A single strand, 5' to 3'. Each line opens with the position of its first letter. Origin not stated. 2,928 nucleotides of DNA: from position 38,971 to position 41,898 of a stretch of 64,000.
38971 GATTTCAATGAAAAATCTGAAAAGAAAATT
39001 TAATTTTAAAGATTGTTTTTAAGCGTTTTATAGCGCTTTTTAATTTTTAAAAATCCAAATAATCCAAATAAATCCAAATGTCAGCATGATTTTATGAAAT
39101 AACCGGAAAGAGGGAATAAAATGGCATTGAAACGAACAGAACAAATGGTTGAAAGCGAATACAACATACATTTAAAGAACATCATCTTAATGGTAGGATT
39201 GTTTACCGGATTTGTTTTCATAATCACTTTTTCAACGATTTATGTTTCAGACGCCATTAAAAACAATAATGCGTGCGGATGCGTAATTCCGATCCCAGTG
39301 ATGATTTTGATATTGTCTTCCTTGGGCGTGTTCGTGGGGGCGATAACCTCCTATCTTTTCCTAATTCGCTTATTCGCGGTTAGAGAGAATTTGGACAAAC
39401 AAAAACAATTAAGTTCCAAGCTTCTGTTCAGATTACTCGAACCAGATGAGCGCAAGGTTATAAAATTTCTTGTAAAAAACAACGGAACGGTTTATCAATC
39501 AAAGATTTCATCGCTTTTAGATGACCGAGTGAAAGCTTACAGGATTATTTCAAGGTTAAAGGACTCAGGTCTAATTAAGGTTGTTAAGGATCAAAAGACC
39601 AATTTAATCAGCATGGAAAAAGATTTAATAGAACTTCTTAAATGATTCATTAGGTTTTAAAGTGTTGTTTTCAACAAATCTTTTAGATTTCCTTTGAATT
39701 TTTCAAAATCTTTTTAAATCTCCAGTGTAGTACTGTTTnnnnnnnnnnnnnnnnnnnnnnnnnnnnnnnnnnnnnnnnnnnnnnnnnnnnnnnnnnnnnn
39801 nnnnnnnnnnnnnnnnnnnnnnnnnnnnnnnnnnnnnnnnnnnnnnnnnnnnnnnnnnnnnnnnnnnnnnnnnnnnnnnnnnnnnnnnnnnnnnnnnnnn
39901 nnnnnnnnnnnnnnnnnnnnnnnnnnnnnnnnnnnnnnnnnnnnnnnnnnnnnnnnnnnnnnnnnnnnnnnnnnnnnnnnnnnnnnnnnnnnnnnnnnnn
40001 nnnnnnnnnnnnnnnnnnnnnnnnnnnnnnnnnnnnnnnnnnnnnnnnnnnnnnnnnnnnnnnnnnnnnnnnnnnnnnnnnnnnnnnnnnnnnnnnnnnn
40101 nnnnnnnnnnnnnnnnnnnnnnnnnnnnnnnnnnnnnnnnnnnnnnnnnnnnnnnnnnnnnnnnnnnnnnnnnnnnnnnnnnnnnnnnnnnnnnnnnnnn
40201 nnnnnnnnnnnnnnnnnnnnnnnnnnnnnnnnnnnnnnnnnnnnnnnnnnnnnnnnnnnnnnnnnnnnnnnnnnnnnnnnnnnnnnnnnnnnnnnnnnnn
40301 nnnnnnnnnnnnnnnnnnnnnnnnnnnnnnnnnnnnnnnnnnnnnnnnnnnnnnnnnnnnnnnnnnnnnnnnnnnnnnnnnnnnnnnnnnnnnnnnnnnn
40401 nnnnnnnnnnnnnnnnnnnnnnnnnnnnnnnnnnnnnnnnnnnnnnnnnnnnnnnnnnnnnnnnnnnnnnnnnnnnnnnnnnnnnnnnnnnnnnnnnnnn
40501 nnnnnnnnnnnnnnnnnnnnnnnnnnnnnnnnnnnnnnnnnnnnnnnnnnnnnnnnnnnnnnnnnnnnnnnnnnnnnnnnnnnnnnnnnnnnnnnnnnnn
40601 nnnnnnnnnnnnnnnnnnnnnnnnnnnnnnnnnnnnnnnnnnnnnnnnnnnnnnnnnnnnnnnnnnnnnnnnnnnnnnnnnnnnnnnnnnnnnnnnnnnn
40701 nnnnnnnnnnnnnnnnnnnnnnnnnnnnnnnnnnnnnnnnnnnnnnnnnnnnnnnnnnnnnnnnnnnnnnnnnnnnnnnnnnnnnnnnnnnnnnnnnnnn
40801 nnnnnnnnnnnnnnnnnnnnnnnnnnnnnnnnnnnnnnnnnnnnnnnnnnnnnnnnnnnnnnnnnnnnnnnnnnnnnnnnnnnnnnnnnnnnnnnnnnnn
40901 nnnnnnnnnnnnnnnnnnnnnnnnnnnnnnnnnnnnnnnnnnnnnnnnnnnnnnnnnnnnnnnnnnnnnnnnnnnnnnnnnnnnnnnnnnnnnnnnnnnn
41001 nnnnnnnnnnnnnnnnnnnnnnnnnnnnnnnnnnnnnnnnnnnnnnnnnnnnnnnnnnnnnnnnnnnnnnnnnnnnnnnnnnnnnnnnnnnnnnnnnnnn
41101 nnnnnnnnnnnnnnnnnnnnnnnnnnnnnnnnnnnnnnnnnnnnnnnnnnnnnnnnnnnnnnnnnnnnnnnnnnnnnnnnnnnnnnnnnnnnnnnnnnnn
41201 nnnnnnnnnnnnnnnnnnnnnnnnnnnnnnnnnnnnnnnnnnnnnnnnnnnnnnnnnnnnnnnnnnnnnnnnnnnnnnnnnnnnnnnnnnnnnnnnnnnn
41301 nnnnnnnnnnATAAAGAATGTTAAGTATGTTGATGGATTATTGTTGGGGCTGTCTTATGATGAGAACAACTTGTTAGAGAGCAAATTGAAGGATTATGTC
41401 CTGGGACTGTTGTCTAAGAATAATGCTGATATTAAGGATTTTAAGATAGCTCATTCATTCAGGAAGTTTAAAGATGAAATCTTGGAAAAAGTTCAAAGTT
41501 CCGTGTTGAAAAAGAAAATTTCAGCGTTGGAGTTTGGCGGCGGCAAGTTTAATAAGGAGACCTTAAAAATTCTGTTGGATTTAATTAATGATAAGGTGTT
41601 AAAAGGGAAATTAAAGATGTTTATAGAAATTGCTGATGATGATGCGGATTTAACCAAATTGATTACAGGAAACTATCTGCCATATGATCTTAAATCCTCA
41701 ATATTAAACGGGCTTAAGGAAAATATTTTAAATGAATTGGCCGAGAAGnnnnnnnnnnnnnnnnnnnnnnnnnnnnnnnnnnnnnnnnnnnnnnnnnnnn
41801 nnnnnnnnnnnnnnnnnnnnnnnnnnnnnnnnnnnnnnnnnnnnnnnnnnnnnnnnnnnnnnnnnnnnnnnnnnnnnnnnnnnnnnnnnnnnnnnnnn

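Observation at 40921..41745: ~270-aa coiled-coil insertion in the D1 alpha-helical lid of Cdc48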

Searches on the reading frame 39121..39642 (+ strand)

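Call 50: search_protein_families(library=pfam, proteins=[window:39121-39642:+], max_evalue=0.00001)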
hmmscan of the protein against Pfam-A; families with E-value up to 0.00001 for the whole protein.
window:39121-39642:+ (174 aa): 1 family
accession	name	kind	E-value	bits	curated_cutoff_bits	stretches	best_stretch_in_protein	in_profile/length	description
PF24034.1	DUF7343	-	8.2e-06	26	27.6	0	108-165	3-61/62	Domain of unknown function (DUF7343)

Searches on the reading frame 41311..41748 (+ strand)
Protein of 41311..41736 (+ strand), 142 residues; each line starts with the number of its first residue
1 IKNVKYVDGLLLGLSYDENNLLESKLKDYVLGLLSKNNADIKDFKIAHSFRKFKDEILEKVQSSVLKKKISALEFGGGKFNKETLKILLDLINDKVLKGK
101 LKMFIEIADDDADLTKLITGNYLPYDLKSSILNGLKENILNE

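Call 39: search_protein_families(library=pfam, proteins=[window:41311-41736:+], max_evalue=10)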
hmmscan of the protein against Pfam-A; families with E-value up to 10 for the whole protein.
window:41311-41736:+ (142 aa): 0 families

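Call 44: find_related_loci(query=A2, collection=metagenome_contigs, flank=4000)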
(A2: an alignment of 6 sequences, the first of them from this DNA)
Query A2 (146 aa) in metagenome_contigs; peptide patterns used: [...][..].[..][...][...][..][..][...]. (x = any residue, [..] = any of these).
557 stretches matched a pattern; 4 encode a relative of the query (tblastn E <= 1e-3); 4 distinct loci.
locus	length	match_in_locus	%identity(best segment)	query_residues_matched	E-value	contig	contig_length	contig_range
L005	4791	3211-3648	99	1-146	4e-91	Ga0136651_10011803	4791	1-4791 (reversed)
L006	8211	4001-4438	73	1-146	9e-63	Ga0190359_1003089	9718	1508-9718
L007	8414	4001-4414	40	7-146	6e-27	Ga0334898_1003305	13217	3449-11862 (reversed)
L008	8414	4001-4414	38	7-146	3e-26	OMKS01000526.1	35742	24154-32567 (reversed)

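Call 51: predict_structure(alignment_id=A3)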
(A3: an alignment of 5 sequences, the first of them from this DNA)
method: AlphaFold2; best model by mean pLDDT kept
length: 146 residues; sequences in the alignment: 5
mean_pLDDT: 86.6   pTM: 0.78
mean pLDDT of the five models: 86.6, 85.7, 85.5, 85.0, 81.7
residues with pLDDT >= 90: 75; 70-90: 59; 50-70: 11; < 50: 1
segments of 3 or more residues with pLDDT < 50: none
pLDDT, mean of each block of 10 residues (from residue 1): 64 90 94 83 74 90 89 91 96 92 92 92 85 84 81
secondary structure, 60 per line:
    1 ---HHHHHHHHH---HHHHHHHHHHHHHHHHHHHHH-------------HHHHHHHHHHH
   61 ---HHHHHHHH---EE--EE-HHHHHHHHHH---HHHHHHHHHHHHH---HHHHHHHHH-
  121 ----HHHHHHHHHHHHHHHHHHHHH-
elements in order: H4-12 H16-36 H50-60 H64-71 H82-91 H95-107 H111-119 H125-145

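Call 68: fold_search(model_id=the predicted structure, library=pdb)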
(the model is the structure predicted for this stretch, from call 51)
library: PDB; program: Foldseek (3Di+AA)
matches with E <= 10: 54; with E <= 0.001: 0
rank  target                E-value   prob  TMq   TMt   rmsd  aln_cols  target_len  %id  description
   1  3uit_C                9.4e-01  0.10  0.20  0.12  14.9       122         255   12  Overall structure of Patj/Pals1/Mals complex (released 2012-02-22)
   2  5h7c_C                1.3e+00  0.14  0.18  0.07  13.3       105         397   17  Crystal structure of a repeat protein with two Protein A-DHR14 repeat modules (released 2017-06-28)
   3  5fu7_E                1.5e+00  0.06  0.21  0.09  17.5       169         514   12  drosophila nanos NBR peptide bound to the NOT module of the human CCR4-NOT complex (released 2016-03-23)
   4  5tnc                  2.1e+00  0.14  0.22  0.21   7.5        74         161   19  REFINED CRYSTAL STRUCTURE OF TROPONIN C FROM TURKEY SKELETAL MUSCLE AT 2.0 ANGSTROMS RESOLUTION (released 1988-10-09)
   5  3uit_A                2.1e+00  0.06  0.21  0.14  14.8       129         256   12  Overall structure of Patj/Pals1/Mals complex (released 2012-02-22)
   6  3uit_D                2.2e+00  0.06  0.21  0.14  14.8       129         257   12  Overall structure of Patj/Pals1/Mals complex (released 2012-02-22)
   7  5fu7_A                2.5e+00  0.05  0.21  0.08  15.0       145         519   12  drosophila nanos NBR peptide bound to the NOT module of the human CCR4-NOT complex (released 2016-03-23)
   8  3uit_B                2.9e+00  0.05  0.20  0.13  15.3       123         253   12  Overall structure of Patj/Pals1/Mals complex (released 2012-02-22)
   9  4llc_A                3.3e+00  0.06  0.20  0.23  17.8       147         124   14  The crystal structure of R60E mutant of the histidine kinase (KinB) sensor domain from Pseudomonas aeruginosa PA01 (released 2013-08-07)
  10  5e9h_B                4.3e+00  0.06  0.22  0.08  11.6       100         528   12  Structural insights of isocitrate lyases from Fusarium graminearum (released 2016-04-27)
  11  2vma_A                4.3e+00  0.06  0.21  0.23  13.2       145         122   11  The three-dimensional structure of the cytoplasmic domains of EpsF from the Type 2 Secretion System of Vibrio cholerae (released 2009-02-10)
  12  6zv0_MODEL_1_A        4.9e+00  0.05  0.17  0.25  12.6        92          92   14  TFIIS N-terminal domain (TND) from human LEDGF/p75 (released 2021-12-01)
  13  7kma_G                5.1e+00  0.04  0.19  0.11  10.9       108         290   10  Crystal structure of eif2Balpha with a ligand. (released 2021-07-21)
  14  2vma_B                5.4e+00  0.06  0.21  0.26  13.9       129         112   12  The three-dimensional structure of the cytoplasmic domains of EpsF from the Type 2 Secretion System of Vibrio cholerae (released 2009-02-10)
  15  2vmb_A                5.8e+00  0.04  0.20  0.24  13.7       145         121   10  The three-dimensional structure of the cytoplasmic domains of EpsF from the Type 2 Secretion System of Vibrio cholerae (released 2009-02-10)
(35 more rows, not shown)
